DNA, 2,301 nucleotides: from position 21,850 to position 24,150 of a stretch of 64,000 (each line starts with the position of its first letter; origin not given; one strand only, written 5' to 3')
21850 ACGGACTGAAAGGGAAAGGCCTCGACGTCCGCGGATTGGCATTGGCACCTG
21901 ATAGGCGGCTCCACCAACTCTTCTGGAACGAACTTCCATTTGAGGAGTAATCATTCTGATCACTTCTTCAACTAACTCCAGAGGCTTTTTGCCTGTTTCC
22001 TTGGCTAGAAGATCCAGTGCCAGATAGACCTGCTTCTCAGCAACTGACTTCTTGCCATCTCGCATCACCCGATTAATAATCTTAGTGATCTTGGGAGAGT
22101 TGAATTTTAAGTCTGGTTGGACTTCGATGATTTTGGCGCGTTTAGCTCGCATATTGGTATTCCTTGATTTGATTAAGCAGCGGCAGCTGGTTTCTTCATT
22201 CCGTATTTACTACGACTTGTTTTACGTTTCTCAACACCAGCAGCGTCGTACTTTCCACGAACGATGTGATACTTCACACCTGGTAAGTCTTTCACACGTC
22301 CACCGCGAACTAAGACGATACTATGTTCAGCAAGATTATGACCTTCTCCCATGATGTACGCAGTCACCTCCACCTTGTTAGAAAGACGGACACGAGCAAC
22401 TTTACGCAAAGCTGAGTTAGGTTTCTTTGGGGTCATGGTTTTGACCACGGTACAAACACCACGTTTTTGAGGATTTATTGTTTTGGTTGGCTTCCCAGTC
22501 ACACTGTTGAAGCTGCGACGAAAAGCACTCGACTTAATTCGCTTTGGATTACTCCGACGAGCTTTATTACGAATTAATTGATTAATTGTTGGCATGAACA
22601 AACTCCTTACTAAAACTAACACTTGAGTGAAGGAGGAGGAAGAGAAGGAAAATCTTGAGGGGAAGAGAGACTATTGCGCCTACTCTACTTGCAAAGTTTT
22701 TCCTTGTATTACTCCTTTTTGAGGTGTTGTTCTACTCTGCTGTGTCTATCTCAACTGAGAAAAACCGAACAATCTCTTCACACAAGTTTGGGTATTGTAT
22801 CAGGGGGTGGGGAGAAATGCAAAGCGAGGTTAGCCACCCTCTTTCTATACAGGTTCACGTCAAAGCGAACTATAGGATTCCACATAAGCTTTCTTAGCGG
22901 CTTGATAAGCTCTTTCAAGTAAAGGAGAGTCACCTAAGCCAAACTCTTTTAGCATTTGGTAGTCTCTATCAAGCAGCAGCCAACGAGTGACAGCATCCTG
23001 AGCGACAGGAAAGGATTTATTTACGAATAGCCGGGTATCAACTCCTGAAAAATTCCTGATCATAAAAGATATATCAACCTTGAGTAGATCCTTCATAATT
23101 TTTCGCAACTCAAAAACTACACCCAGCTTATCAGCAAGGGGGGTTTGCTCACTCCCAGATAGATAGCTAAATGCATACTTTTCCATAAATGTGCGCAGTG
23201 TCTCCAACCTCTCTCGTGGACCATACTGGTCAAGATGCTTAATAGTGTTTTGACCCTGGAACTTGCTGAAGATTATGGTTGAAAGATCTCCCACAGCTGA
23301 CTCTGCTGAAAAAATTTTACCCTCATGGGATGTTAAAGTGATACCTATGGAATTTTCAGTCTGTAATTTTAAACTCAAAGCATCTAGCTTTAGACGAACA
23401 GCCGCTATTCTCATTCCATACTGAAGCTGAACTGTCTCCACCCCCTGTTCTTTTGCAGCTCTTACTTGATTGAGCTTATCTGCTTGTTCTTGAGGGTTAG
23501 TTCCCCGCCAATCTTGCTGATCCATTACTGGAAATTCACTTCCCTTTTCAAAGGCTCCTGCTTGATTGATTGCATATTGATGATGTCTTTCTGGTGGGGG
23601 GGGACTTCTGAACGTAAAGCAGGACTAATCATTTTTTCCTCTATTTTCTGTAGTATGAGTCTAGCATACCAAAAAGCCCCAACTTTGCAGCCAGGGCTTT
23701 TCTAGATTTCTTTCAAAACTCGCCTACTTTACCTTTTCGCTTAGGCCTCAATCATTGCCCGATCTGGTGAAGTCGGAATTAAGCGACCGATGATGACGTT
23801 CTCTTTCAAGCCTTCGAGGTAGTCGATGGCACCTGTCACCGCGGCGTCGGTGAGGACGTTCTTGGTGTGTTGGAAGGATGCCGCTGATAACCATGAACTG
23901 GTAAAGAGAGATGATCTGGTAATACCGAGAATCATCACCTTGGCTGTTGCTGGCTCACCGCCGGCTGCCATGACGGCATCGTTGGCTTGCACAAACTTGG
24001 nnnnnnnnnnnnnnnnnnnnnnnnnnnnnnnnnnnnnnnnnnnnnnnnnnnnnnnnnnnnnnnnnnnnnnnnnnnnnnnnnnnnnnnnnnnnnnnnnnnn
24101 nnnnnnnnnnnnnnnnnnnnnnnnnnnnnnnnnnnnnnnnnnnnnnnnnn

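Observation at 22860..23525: Unrecognised 221-aa gene inserted between rpoC and rpsL, with its own terminator and promoter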

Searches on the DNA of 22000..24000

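Call 22: search_rna_families(source=window, start=22000, end=24000, threshold=evalue, max_evalue=1)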
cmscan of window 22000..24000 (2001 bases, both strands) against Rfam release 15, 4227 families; matches with E-value up to 1: 0.
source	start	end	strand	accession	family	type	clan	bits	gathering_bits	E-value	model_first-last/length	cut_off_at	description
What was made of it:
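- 22703..22786 (-): Conserved structured element in the rpsL 5' leader: P1 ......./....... enclosing a variable hairpin, ACACC and a small hairpin. It is not part of the orphan gene; it marks the ancestral right-hand border of the slot. No Rfam match (call 22).
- Tried and rejected: Rfam at E <= 1 over 22000-24000: no hit (call 22).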

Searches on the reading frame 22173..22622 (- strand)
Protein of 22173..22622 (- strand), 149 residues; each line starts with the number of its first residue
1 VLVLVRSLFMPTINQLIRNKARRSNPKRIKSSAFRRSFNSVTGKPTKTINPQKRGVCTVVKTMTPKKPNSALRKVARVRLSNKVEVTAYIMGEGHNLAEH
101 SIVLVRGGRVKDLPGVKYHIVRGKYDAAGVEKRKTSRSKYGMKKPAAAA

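Call 6: search_protein_families(library=pfam, proteins=[window:22173-22622:-], max_evalue=1)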
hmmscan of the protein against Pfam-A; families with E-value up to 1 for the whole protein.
window:22173-22622:- (149 aa): 2 families
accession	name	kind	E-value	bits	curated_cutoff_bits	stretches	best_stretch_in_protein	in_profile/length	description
PF00164.32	Ribosom_S12_S23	-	1.7e-35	121.5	22.3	1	49-144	10-107/110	Ribosomal protein S12/S23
PF17487.7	Ribosomal_S12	-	0.1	13.8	27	1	59-119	21-83/87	Ribosomal protein S12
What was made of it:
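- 22173..22595 (-): rpsL (ribosomal protein S12). This is the downstream core gene. Pfam Ribosom_S12_S23 at 1.7e-35 (call 6).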
